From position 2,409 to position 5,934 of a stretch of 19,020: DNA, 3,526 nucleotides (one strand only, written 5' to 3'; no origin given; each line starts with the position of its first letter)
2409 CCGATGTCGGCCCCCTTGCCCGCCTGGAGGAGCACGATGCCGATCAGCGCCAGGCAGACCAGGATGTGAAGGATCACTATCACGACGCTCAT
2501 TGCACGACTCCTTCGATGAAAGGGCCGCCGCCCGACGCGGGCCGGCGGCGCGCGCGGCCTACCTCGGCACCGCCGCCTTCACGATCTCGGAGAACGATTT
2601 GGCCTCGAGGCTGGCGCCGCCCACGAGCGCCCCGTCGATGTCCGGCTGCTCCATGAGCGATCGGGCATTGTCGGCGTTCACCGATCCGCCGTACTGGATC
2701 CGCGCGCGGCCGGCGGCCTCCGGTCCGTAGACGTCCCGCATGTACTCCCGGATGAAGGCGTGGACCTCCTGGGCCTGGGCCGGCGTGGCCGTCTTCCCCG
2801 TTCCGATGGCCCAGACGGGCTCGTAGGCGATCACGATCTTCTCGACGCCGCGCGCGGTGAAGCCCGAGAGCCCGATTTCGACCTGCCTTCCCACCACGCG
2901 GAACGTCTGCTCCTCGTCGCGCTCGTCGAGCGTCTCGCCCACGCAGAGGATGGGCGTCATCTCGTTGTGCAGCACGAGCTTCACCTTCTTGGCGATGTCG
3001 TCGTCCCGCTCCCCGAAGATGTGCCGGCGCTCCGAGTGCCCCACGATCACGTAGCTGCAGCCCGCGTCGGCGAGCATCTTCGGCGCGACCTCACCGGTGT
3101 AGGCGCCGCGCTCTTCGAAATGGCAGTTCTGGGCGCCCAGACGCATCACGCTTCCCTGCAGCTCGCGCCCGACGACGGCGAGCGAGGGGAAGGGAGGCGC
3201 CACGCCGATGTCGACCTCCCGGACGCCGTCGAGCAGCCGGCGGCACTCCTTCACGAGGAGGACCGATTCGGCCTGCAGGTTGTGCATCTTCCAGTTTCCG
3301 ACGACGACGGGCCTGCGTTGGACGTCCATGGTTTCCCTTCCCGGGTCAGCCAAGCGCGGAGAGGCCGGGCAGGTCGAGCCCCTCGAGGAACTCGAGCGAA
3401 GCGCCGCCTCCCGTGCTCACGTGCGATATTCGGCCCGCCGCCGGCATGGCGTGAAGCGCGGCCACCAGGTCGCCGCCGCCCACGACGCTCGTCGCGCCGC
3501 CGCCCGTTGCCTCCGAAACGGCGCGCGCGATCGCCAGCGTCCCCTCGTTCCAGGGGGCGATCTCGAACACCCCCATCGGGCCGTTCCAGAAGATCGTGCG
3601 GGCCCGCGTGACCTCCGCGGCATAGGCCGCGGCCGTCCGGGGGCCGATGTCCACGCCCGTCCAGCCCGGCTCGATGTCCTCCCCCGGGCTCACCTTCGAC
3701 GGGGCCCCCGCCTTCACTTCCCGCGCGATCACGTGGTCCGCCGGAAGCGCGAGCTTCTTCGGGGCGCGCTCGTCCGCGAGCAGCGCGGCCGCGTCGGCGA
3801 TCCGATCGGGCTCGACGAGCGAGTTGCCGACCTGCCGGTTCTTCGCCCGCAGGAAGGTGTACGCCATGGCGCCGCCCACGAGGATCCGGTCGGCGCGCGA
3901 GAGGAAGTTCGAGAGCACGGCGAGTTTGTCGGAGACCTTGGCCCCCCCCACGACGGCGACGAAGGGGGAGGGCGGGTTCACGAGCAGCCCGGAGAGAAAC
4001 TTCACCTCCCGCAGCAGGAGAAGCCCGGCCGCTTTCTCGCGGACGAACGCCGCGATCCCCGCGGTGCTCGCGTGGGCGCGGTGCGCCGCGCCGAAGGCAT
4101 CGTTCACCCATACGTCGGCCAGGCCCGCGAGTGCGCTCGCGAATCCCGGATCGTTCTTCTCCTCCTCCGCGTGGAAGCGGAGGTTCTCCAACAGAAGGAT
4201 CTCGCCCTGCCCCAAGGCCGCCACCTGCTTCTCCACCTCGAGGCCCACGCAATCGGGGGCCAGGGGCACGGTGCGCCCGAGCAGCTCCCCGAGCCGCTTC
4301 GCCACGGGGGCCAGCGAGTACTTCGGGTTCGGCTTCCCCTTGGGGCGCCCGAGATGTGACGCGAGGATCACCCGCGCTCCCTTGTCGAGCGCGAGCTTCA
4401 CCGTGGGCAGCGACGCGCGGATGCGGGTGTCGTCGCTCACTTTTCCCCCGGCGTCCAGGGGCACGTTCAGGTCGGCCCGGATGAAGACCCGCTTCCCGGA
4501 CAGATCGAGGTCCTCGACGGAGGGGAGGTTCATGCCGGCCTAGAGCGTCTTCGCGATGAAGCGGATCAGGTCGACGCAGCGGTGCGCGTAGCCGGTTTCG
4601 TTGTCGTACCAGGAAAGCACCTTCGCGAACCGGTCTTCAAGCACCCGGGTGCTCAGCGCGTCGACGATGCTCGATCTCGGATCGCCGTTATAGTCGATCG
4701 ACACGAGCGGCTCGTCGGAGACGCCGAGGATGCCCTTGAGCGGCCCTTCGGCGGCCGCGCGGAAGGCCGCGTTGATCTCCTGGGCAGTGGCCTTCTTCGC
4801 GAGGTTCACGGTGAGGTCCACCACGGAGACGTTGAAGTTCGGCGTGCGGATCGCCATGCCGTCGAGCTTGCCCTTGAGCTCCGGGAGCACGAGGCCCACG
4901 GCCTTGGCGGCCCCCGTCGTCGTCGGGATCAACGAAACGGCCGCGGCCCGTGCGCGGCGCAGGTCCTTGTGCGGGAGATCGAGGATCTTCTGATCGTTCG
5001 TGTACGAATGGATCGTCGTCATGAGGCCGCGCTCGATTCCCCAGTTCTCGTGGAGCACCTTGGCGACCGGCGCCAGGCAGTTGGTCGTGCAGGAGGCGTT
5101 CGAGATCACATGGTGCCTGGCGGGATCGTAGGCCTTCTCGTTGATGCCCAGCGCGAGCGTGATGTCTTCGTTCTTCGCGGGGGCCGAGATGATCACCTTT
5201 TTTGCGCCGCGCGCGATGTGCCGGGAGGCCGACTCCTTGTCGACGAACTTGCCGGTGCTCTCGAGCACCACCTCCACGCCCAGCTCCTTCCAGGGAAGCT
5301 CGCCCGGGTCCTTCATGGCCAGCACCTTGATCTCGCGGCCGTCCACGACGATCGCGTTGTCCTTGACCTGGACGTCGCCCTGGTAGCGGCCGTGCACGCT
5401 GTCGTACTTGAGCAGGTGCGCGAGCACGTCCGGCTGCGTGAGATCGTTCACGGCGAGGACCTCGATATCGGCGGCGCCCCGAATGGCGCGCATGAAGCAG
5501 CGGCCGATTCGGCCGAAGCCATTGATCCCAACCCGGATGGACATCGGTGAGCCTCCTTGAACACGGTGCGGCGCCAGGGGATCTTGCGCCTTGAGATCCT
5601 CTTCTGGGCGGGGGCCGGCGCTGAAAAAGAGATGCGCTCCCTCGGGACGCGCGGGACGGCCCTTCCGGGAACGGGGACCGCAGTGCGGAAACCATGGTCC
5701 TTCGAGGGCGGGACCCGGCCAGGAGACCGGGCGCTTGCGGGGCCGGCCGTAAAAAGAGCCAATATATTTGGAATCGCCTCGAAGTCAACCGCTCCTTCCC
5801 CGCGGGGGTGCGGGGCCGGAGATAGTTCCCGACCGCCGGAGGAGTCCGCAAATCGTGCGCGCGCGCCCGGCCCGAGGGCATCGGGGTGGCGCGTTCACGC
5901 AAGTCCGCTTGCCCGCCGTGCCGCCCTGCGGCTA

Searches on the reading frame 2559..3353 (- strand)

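Call 59: search_protein_families(library=pfam, proteins=[window:2559-3353:-], max_evalue=0.0001)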
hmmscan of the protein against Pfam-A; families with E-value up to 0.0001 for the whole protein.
window:2559-3353:- (264 aa): 1 family
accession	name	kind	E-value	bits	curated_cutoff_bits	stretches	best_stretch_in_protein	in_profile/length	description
PF00121.24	TIM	-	7.3e-96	320.8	20.1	1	15-261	1-245/245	Triosephosphate isomerase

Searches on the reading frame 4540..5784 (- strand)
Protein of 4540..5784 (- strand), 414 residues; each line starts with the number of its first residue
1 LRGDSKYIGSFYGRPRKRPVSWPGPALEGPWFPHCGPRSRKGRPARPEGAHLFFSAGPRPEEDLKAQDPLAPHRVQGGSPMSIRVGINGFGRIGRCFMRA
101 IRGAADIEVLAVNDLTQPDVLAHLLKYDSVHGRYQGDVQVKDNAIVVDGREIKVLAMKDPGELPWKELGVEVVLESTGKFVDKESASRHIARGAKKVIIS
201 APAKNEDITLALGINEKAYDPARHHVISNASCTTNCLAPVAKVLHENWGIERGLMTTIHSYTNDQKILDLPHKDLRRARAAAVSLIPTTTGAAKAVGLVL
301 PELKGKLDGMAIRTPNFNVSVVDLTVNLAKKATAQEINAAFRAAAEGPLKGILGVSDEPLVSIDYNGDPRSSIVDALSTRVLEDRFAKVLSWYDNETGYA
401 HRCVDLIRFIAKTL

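Call 59: search_protein_families(library=pfam, proteins=[window:4540-5784:-], max_evalue=0.0001)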
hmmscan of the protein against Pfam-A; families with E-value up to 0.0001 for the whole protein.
window:4540-5784:- (414 aa): 2 families
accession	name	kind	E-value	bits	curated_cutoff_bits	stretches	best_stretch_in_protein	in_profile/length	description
PF02800.25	Gp_dh_C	-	1.5e-66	223.3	24.4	1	237-393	1-158/158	Glyceraldehyde 3-phosphate dehydrogenase, C-terminal domain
PF00044.30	Gp_dh_N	-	4.6e-39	133.2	31.7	1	83-182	1-100/101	Glyceraldehyde 3-phosphate dehydrogenase, NAD binding domain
